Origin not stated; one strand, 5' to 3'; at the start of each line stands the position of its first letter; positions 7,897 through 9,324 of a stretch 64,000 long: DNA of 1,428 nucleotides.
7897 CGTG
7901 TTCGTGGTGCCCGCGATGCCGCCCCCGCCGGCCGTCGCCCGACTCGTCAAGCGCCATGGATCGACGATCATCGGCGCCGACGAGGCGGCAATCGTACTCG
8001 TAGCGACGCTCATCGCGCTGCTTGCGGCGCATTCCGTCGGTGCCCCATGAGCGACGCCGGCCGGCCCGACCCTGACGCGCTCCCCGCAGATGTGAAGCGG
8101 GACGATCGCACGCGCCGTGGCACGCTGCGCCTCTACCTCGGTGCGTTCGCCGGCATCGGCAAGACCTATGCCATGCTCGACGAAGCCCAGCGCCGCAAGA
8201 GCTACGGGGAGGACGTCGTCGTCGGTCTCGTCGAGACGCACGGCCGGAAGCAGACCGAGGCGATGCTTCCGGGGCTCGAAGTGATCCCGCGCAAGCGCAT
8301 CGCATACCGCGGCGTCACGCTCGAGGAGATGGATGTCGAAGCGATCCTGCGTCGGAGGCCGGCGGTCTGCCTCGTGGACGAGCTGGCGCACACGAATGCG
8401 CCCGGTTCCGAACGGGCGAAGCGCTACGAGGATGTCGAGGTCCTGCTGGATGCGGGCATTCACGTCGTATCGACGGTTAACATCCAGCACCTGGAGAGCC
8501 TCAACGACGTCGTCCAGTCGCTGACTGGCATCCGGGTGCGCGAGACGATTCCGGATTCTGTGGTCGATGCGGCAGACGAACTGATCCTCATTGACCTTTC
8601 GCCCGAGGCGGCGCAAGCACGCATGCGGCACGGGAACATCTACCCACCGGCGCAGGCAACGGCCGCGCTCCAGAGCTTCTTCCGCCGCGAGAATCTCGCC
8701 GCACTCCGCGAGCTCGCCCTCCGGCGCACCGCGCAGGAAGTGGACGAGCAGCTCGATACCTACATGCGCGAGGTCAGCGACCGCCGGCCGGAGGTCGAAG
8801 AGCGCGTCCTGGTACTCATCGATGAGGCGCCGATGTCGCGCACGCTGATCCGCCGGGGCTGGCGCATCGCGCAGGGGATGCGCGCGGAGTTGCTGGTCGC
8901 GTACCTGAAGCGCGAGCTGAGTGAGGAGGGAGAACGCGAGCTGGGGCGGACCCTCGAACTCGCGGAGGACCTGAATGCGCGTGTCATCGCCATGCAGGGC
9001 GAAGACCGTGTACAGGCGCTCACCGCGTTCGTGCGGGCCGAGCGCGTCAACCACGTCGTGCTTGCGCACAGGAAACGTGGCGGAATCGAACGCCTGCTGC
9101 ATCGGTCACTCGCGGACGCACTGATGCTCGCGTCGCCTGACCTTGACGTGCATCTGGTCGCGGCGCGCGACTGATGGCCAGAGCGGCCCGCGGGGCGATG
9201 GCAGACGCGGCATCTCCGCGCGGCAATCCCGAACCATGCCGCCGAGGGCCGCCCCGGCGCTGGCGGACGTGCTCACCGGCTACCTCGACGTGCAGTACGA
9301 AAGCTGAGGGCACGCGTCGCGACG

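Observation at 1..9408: Complete kdp locus (about 9.2 kb) bracketed by approximately 118-bp direct repeats, with the right copy overlapping the 3' end of a peptidase gene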

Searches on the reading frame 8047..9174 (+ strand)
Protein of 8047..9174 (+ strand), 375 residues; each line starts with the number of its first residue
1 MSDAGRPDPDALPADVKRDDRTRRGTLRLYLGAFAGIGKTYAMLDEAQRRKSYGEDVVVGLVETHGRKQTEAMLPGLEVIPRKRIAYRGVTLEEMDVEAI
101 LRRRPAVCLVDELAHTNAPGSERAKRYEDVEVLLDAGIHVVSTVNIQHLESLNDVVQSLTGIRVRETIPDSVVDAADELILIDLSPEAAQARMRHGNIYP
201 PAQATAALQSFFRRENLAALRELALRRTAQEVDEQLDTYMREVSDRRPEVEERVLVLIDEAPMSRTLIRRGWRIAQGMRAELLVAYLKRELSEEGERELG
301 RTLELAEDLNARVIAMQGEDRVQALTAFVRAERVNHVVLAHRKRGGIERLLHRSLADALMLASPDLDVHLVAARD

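Call 7: search_protein_families(library=pfam, proteins=[window:8047-9174:+])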
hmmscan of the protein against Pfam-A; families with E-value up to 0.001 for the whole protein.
window:8047-9174:+ (375 aa): 2 families
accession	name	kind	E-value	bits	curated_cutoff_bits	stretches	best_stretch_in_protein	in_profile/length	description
PF02702.23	KdpD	-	4.7e-95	317.4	26.1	1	23-232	1-210/210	Osmosensitive K+ channel His kinase sensor domain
PF00582.32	Usp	-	4e-05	24.6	24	1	253-364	4-134/141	Universal stress protein family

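Call 13: find_homologous_proteins(query=window:8047-9174:+, max_evalue=1e-30)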
Query window:8047-9174:+ (375 aa): 7996 proteins with E <= 1e-30 among 8000 candidates; the best 120 are listed.
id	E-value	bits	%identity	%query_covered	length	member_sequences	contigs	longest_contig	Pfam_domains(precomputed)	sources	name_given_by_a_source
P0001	2.3e-230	782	99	100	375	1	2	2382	PF02702.24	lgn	-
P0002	4.2e-215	732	92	100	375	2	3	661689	PF02702.24,PF00582.33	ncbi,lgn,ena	-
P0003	3.2e-213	726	92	99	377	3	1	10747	PF02702.24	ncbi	ncbi:MAG: sensor histidine kinase KdpD [Dehalococcoidia bacterium]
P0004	1.6e-182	625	79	99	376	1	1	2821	PF02702.24,PF00582.33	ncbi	-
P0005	2.3e-176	605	76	98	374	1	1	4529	PF02702.24,PF00582.33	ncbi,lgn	-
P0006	6.7e-176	603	76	99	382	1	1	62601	PF02702.24,PF00582.33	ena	-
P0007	9.0e-176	603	75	99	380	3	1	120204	PF02702.24,PF00582.33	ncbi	-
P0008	1.2e-173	596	74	99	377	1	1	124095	PF02702.24,PF00582.33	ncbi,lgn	-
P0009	1.8e-173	595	77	98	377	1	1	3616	PF02702.24,PF00582.33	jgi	jgi:two-component system, OmpR family, sensor histidine kinase KdpD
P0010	5.2e-173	594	75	98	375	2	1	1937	PF02702.24,PF00582.33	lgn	-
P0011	2.5e-172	591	78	93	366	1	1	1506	PF02702.24,PF00582.33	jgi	jgi:two-component system sensor histidine kinase KdpD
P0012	3.2e-172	591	75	99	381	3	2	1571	PF02702.24,PF00582.33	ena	-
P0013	1.0e-171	589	74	99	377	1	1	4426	PF02702.24,PF00582.33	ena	-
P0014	2.8e-171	588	75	97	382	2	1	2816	PF02702.24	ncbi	-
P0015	7.6e-171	586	74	99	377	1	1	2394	PF02702.24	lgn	-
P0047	7.1e-161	554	71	96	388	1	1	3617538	PF02702.24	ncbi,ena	-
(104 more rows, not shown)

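Call 15: find_encoding_contigs(protein=P0002, flank=10000, max_places=4)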
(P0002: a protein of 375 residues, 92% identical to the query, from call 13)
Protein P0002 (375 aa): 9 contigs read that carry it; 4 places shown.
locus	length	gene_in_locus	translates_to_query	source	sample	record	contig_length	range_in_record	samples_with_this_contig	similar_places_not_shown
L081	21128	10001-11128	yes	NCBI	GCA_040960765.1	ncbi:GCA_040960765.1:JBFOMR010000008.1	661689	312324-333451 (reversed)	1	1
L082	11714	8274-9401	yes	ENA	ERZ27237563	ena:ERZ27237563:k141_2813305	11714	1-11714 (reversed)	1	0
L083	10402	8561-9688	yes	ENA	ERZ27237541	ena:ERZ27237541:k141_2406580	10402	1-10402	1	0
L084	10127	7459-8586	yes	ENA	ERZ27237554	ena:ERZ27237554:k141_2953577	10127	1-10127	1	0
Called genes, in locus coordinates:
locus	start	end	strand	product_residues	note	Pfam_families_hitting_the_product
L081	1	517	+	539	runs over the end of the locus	PF00370:FGGY_N, PF02782:FGGY_C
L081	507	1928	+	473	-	PF00282:Pyridoxal_deC, PF00155:Aminotran_1_2, PF00266:Aminotran_5, PF01041:DegT_DnrJ_EryC1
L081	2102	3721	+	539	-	PF13493:DUF4118, PF00512:HisKA, PF02518:HATPase_c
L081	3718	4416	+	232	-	PF00072:Response_reg, PF00486:Trans_reg_C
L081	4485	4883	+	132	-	PF00072:Response_reg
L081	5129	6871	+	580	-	PF03814:KdpA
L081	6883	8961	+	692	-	PF00122:E1-E2_ATPase, PF00702:Hydrolase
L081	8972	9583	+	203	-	PF02669:KdpC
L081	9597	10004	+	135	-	-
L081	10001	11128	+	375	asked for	PF02702:KdpD, PF00582:Usp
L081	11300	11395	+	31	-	-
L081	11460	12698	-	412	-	PF23446:LysM1_NFP_LYK (faint), PF01476:LysM, PF23473:LysM3_LYK4_5 (faint), PF01476:LysM (weak), PF01551:Peptidase_M23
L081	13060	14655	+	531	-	-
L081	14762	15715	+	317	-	PF02126:PTE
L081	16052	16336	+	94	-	-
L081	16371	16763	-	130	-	-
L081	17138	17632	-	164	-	-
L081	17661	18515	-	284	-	PF02811:PHP (weak)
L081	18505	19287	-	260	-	PF00149:Metallophos, PF13277:YmdB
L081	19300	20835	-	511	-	PF12072:RNase_Y_N, PF00013:KH_1 (weak), PF01966:HD, PF08668:HDOD (faint)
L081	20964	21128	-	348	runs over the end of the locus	PF26549:Tricorn_N (faint)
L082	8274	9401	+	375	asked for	PF02702:KdpD, PF00582:Usp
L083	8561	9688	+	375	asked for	PF02702:KdpD, PF00582:Usp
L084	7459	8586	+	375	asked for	PF02702:KdpD, PF00582:Usp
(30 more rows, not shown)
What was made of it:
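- On Target duplication by Campbell-type or duplicative insertion: The decarboxylase is intact in L081 (call 15).
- The same arrangement sits in a 661-kb contig and in three independent ENA assemblies (call 15).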

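Call 16: find_encoding_contigs(protein=P0001, flank=10000, max_places=4)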
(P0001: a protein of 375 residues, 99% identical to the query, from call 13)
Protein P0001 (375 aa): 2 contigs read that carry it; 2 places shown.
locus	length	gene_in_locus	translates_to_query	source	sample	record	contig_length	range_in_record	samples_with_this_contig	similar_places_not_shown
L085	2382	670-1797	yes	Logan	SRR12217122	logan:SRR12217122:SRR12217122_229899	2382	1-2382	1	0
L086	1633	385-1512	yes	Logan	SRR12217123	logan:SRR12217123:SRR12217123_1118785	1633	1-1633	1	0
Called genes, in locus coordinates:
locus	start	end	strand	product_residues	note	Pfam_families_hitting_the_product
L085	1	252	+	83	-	?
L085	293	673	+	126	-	-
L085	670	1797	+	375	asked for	PF02702:KdpD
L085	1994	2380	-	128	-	?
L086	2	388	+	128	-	?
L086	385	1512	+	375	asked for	PF02702:KdpD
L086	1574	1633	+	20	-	?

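Call 25: find_encoding_contigs(protein=P0003, flank=10000, max_places=4)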
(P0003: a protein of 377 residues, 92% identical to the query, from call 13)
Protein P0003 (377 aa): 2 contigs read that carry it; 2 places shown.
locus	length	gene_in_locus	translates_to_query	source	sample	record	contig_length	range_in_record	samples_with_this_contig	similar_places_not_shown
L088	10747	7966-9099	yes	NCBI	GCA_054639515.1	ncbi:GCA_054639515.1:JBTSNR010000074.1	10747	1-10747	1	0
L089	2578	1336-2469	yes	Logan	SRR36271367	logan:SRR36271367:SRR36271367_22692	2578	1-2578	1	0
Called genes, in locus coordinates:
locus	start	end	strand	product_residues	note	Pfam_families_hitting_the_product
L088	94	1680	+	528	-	PF13493:DUF4118, PF00512:HisKA, PF02518:HATPase_c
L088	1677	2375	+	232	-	PF00072:Response_reg, PF00486:Trans_reg_C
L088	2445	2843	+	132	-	PF00072:Response_reg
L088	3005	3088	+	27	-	PF09604:Potass_KdpF (weak)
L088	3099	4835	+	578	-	PF03814:KdpA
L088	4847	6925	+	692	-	PF00122:E1-E2_ATPase, PF00702:Hydrolase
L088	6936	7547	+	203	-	PF02669:KdpC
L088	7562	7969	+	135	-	-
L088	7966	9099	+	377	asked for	PF02702:KdpD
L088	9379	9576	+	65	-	-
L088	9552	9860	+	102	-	PF05016:ParE_toxin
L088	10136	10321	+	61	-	-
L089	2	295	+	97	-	?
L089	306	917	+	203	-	PF02669:KdpC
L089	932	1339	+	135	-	-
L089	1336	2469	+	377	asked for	PF02702:KdpD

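Call 28: find_encoding_contigs(protein=P0047, flank=10000, max_places=2)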
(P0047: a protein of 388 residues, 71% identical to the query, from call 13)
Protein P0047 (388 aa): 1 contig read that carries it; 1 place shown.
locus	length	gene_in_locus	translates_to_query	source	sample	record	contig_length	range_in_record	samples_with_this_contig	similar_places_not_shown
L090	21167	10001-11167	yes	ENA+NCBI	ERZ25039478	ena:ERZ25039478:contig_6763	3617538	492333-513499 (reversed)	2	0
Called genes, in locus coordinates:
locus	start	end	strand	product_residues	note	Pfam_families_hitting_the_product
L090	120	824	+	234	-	PF00478:IMPDH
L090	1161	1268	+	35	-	-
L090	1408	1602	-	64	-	-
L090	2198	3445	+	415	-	PF13493:DUF4118, PF13492:GAF_3 (faint), PF00512:HisKA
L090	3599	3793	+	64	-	PF02518:HATPase_c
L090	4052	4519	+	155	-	PF00486:Trans_reg_C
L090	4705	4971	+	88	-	PF00072:Response_reg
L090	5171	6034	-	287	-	-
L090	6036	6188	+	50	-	-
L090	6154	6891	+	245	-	PF03814:KdpA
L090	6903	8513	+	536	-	PF00122:E1-E2_ATPase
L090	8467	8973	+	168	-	-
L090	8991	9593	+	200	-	PF02669:KdpC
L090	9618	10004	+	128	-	-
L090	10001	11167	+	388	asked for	PF02702:KdpD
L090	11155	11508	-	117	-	-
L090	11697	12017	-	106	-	-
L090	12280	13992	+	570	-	PF00496:SBP_bac_5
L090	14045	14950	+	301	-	PF19300:BPD_transp_1_N, PF00528:BPD_transp_1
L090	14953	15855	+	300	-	PF12911:OppC_N, PF00528:BPD_transp_1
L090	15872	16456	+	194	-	PF00582:Usp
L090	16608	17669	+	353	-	-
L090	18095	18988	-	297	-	PF09382:RQC, PF00570:HRDC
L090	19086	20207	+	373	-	-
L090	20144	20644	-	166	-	-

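Call 29: find_encoding_contigs(protein=P0007, flank=10000, max_places=2)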
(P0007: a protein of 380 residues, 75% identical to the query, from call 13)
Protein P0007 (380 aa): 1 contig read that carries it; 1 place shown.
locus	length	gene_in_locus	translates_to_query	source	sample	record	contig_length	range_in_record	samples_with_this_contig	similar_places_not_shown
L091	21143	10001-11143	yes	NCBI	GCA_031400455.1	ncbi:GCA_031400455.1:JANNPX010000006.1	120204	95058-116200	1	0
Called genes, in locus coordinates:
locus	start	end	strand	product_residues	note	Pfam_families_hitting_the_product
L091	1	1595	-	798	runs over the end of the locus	PF03030:H_PPase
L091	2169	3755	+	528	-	PF13493:DUF4118, PF01590:GAF (weak), PF00512:HisKA, PF02518:HATPase_c, PF13581:HATPase_c_2 (weak)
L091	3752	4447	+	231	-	PF00072:Response_reg, PF00486:Trans_reg_C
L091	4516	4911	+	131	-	PF00072:Response_reg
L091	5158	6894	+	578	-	PF03814:KdpA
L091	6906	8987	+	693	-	PF00122:E1-E2_ATPase, PF00702:Hydrolase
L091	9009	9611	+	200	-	PF02669:KdpC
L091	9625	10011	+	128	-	-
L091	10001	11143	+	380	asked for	PF02702:KdpD, PF00582:Usp (faint)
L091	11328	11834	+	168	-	PF13452:FAS1_DH_region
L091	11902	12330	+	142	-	PF01575:MaoC_dehydratas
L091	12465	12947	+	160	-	PF13452:FAS1_DH_region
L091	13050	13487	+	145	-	PF01575:MaoC_dehydratas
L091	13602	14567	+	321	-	PF00106:adh_short, PF08659:KR, PF13561:adh_short_C2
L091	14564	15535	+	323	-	PF00106:adh_short, PF08659:KR, PF13561:adh_short_C2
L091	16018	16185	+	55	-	-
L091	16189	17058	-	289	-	PF02739:5_3_exonuc_N, PF01367:5_3_exonuc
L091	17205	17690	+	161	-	-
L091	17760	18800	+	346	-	PF02899:Phage_int_SAM_1, PF00589:Phage_integrase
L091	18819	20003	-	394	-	PF00990:GGDEF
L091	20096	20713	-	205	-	PF12697:Abhydrolase_6 (faint), PF20408:Abhydrolase_11, PF00561:Abhydrolase_1, PF12146:Hydrolase_4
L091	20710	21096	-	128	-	-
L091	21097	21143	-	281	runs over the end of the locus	PF17827:PrmC_N, PF01170:UPF0020 (weak), PF05175:MTS, PF06325:PrmA, PF12847:Methyltransf_18 (weak), PF13847:Methyltransf_31, PF08242:Methyltransf_12, PF13649:Methyltransf_25, +2 more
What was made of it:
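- The kdp block also occurs in different contexts in related genomes (calls 25, 28, 29).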

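Call 34: find_homologous_proteins(query=L081:507-1925:+, max_evalue=1e-50)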
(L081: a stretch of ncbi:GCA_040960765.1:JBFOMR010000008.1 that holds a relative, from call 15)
Query L081:507-1925:+ (473 aa): 7979 proteins with E <= 1e-50 among 8000 candidates; the best 120 are listed.
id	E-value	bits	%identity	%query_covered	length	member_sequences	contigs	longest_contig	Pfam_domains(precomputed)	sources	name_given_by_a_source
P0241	0.0e+0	1067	100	100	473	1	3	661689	PF00282.26,PF00155.28,PF00266.26,PF01041.24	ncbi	-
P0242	0.0e+0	1062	99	100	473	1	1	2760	PF00282.26,PF00155.28,PF00266.26,PF01041.24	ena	-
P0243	0.0e+0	1056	99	100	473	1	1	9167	PF00282.26,PF00155.28,PF00266.26,PF01041.24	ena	-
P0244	0.0e+0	1032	97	100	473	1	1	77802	PF00282.26,PF00155.28,PF00266.26,PF01041.24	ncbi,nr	ncbi:MAG: aspartate aminotransferase family protein [Chloroflexota bacterium]|nr:aspartate aminotran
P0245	7.7e-281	950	88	100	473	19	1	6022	PF00282.26,PF00155.28,PF00266.26,PF01041.24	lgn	-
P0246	3.4e-279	944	87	100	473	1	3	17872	PF00282.26,PF00155.28,PF00266.26,PF01041.24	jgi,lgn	-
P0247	5.4e-279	944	87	100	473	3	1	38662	PF00282.26,PF00155.28,PF00266.26,PF01041.24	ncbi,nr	ncbi:MAG: aspartate aminotransferase family protein [Chloroflexi bacterium]|nr:aspartate aminotransf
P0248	1.4e-277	939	87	100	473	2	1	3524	PF00282.26,PF00155.28,PF00266.26,PF01041.24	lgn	-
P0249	3.1e-273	925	85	100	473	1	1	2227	PF00282.26,PF00155.28,PF00266.26,PF01041.24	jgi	-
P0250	6.3e-273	924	84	100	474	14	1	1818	PF00282.26,PF00155.28,PF00266.26,PF01041.24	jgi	-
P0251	2.4e-268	908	85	100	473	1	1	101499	PF00282.26,PF00155.28,PF00266.26,PF01041.24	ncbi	-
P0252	7.3e-268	907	84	100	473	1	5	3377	PF00282.26,PF00155.28,PF00266.26,PF01041.24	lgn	-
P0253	1.5e-239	814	75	100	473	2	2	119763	PF00282.26,PF00266.26,PF01041.24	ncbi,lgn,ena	-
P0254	4.3e-218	743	69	100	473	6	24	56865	PF00282.26,PF00266.26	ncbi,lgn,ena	-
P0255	4.8e-215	733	67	100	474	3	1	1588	PF00282.26,PF00266.26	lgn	-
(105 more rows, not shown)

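Call 35: find_encoding_contigs(protein=P0244, flank=10000, max_places=3)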
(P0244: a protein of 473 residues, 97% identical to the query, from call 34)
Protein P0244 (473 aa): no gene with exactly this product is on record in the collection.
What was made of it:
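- On Integrase-mediated genomic island (attL/attR): The closest informative genome (P0244) could not be fetched (call 35).
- Tried and rejected: P0244, the decarboxylase at 97% identity on a 78-kb contig, could not be fetched (call 35).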

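Call 36: find_encoding_contigs(protein=P0247, flank=10000, max_places=3)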
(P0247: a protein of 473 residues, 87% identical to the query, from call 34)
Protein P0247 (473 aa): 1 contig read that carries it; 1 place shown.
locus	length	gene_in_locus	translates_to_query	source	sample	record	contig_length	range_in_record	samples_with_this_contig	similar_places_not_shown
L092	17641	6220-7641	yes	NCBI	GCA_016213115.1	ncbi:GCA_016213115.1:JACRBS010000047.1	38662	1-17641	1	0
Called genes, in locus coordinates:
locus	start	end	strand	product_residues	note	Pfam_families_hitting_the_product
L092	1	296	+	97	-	PF25975:CzcB_C (weak), PF25989:YknX_C (weak)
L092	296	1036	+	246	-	PF00005:ABC_tran, PF13304:AAA_21 (faint)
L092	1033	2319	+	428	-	PF12704:MacB_PCD, PF02687:FtsX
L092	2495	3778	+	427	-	-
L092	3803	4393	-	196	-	PF10027:DUF2269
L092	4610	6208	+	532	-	PF00370:FGGY_N, PF02782:FGGY_C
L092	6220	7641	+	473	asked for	PF00282:Pyridoxal_deC, PF00155:Aminotran_1_2 (weak), PF00266:Aminotran_5, PF01041:DegT_DnrJ_EryC1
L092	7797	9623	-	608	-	PF09594:GT87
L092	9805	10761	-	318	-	PF13489:Methyltransf_23 (weak), PF13847:Methyltransf_31, PF08241:Methyltransf_11, PF08242:Methyltransf_12 (weak), PF13649:Methyltransf_25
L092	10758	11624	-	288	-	PF00535:Glycos_transf_2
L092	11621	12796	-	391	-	PF13439:Glyco_transf_4, PF13579:Glyco_trans_4_4, PF20706:GT4-conflict, PF00534:Glycos_transf_1, PF13692:Glyco_trans_1_4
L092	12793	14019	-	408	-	PF13439:Glyco_transf_4, PF13579:Glyco_trans_4_4, PF00534:Glycos_transf_1, PF13692:Glyco_trans_1_4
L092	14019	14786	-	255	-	PF13489:Methyltransf_23, PF01209:Ubie_methyltran (weak), PF05401:NodS (weak), PF13847:Methyltransf_31, PF08241:Methyltransf_11, PF08242:Methyltransf_12, PF13649:Methyltransf_25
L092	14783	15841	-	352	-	PF01041:DegT_DnrJ_EryC1, PF01212:Beta_elim_lyase (weak)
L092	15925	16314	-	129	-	PF14667:Polysacc_synt_C, PF00190:Cupin_1 (weak), PF07883:Cupin_2 (weak)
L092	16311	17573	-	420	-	PF08421:Methyltransf_13, PF13489:Methyltransf_23, PF08241:Methyltransf_11 (weak), PF08242:Methyltransf_12 (weak), PF08484:Methyltransf_14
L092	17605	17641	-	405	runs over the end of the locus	PF20706:GT4-conflict, PF00534:Glycos_transf_1, PF13692:Glyco_trans_1_4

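Call 37: find_encoding_contigs(protein=P0251, flank=10000, max_places=3)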
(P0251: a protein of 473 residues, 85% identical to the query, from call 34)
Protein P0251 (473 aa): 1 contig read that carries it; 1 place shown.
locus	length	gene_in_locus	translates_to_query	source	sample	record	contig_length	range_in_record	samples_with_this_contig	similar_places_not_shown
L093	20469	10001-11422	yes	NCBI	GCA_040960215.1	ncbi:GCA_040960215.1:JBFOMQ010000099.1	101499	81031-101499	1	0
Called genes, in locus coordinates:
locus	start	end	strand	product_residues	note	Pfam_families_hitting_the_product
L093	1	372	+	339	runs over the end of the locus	PF02779:Transket_pyr, PF02780:Transketolase_C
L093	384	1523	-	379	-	PF02771:Acyl-CoA_dh_N, PF02770:Acyl-CoA_dh_M, PF00441:Acyl-CoA_dh_1, PF08028:Acyl-CoA_dh_2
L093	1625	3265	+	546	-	PF01039:Carboxyl_trans, PF03255:ACCA (weak)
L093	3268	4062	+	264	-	PF00378:ECH_1, PF16113:ECH_2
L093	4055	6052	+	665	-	PF00289:Biotin_carb_N, PF02786:CPSase_L_D2, PF07478:Dala_Dala_lig_C, PF02785:Biotin_carb_C, PF21139:BT_MCC_alpha, PF25973:BSH_CzcB (faint), PF00364:Biotin_lipoyl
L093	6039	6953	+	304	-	PF00682:HMGL-like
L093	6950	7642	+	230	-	PF01144:CoA_trans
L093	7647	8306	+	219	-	PF01144:CoA_trans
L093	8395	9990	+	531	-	PF00370:FGGY_N, PF02782:FGGY_C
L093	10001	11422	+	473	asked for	PF00282:Pyridoxal_deC, PF00155:Aminotran_1_2 (weak), PF00266:Aminotran_5, PF01041:DegT_DnrJ_EryC1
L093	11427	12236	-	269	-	PF00106:adh_short, PF08659:KR, PF13561:adh_short_C2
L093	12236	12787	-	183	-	-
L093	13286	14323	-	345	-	PF01636:APH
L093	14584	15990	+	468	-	PF01425:Amidase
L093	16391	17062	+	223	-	PF00881:Nitroreductase, PF14512:TM1586_NiRdase (faint)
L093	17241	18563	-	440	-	PF04055:Radical_SAM, PF13186:SPASM, PF02810:SEC-C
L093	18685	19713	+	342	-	-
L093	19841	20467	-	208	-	?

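Call 39: list_cluster_members(proteins=[P0244, P0002, P0003])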
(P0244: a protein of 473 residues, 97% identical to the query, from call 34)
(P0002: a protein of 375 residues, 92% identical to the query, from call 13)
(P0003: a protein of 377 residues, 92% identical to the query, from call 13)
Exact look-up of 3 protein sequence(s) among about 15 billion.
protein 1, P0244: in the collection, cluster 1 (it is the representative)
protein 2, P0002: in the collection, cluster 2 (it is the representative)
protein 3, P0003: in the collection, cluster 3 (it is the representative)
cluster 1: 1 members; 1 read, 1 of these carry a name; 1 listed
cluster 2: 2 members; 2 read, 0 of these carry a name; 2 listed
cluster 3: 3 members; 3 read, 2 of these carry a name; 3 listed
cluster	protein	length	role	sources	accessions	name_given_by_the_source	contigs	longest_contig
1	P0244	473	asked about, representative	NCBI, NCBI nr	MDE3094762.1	MAG: aspartate aminotransferase family protein [Chloroflexota bacterium] | aspartate aminotransferase family protein [Chloroflexota bacterium]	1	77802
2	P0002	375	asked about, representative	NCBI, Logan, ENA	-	-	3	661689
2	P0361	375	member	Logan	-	-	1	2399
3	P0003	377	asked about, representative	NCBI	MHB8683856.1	MAG: sensor histidine kinase KdpD [Dehalococcoidia bacterium]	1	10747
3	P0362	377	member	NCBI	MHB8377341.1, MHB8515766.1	MAG: sensor histidine kinase KdpD [Dehalococcoidia bacterium]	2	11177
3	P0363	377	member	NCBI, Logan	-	-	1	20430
